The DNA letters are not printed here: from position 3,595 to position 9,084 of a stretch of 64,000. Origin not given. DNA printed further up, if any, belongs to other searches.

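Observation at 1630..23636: Three near-identical 2-kb C-terminal cassettes (plus a diverged fourth) shared by RTX genes with unrelated heads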

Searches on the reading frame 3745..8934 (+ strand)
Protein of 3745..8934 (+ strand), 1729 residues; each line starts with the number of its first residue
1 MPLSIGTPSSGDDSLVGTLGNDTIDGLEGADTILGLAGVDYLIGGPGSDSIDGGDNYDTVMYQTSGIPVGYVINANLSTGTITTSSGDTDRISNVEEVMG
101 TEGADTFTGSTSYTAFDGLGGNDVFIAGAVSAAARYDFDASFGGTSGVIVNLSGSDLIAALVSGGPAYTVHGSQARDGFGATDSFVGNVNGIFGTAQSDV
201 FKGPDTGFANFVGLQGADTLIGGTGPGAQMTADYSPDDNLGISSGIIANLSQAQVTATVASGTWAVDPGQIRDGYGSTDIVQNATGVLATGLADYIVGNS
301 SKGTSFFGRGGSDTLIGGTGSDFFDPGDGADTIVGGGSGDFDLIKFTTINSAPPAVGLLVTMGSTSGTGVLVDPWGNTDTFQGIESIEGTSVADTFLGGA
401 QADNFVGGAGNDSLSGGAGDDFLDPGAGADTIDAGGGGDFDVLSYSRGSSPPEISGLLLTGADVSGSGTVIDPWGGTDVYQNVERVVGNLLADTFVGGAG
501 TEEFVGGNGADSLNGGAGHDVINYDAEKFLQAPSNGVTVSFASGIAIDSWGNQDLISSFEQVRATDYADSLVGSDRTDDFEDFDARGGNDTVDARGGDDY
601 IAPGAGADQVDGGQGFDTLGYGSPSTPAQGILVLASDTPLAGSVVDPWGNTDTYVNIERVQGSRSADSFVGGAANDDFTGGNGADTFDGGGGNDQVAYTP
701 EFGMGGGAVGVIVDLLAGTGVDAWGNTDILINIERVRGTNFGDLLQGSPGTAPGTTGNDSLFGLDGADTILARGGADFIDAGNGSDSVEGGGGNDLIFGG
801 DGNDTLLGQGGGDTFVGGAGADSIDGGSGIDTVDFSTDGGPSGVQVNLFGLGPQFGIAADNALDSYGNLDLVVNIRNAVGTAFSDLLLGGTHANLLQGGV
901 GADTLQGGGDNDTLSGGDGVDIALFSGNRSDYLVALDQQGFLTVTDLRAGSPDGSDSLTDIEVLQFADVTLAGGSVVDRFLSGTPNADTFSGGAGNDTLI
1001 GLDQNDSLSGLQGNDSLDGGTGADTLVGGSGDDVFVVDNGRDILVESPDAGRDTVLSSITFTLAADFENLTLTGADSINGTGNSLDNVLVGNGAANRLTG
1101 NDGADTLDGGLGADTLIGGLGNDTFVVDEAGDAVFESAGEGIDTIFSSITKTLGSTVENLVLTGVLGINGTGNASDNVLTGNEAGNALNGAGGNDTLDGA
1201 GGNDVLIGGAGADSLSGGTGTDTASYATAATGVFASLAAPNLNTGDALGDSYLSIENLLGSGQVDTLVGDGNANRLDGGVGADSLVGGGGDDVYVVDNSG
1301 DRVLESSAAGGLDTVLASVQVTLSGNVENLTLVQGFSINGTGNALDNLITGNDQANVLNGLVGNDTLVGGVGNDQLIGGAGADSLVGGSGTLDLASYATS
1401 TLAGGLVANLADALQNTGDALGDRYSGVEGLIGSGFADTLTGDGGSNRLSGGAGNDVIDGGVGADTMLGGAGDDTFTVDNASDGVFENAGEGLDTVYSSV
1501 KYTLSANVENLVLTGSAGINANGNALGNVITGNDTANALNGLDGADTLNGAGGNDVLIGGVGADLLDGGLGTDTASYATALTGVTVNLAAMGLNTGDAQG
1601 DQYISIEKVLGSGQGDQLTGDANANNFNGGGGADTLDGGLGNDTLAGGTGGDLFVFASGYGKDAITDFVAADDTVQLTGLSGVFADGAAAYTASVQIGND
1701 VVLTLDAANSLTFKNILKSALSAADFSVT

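Call 5: search_protein_families(library=pfam, proteins=[window:3745-8934:+], max_evalue=0.01)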
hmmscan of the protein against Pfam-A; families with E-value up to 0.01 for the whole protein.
window:3745-8934:+ (1729 aa): 1 family
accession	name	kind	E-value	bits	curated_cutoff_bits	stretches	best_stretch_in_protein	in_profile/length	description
PF00353.25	HemolysinCabind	-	1.1e-96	316.5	23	23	1441-1475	1-35/36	RTX calcium-binding nonapeptide repeat (4 copies)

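Call 14: list_cluster_members(proteins=[window:3745-8931:+, window:20292-23633:+, window:17210-20032:+])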
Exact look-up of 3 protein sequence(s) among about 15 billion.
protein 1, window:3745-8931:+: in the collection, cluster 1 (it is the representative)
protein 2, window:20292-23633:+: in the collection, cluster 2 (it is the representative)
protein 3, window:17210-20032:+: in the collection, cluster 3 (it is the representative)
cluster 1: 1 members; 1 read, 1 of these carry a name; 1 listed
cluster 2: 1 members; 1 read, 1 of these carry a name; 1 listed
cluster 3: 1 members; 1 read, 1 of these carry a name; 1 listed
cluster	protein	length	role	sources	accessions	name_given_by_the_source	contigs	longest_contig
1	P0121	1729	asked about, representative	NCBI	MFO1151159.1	MAG: calcium-binding protein [Alsobacter sp.]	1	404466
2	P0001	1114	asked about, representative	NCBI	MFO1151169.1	MAG: matrixin family metalloprotease [Alsobacter sp.]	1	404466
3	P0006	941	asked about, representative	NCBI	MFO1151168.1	MAG: calcium-binding protein [Alsobacter sp.]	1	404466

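Call 17: search_protein_families(library=ncbifam, proteins=[window:3745-8934:+], max_evalue=0.001)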
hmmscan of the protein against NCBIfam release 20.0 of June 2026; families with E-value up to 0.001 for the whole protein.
window:3745-8934:+ (1729 aa): 8 families
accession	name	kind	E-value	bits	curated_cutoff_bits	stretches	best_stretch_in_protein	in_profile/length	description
NF033943.0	RTX_toxin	subfamily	2e-73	248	1000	10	983-1132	674-807/930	RTX family hemolysin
NF052454.1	BtaGlycanEglC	equivalog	4.7e-73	246.6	700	6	1443-1566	25-150/459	endo-1,3-1,4-beta-glycanase EglC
NF046115.1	Ca_rpt_SMc04171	equivalog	1e-61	209.8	625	8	944-1052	386-497/574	SMc04171 family calcium-binding repeat protein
NF035945.1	Zn_serralysin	subfamily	1.2e-59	202.7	500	7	992-1053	324-385/462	serralysin family metalloprotease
NF050046.1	PueAB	exception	3.7e-34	118.1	670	3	879-1056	373-556/616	polyurethane esterase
NF053766.1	ZapA_metallo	exception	1.6e-33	116.5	940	5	960-1050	314-402/483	ZapA family metalloprotease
NF033203.1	entero_EhxA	exception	8.2e-30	103.7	2000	4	1613-1713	790-883/997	enterohemolysin EhxA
NF051884.1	ProteaseSapA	equivalog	8.4e-24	84.2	1200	1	874-972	312-407/644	protease SapA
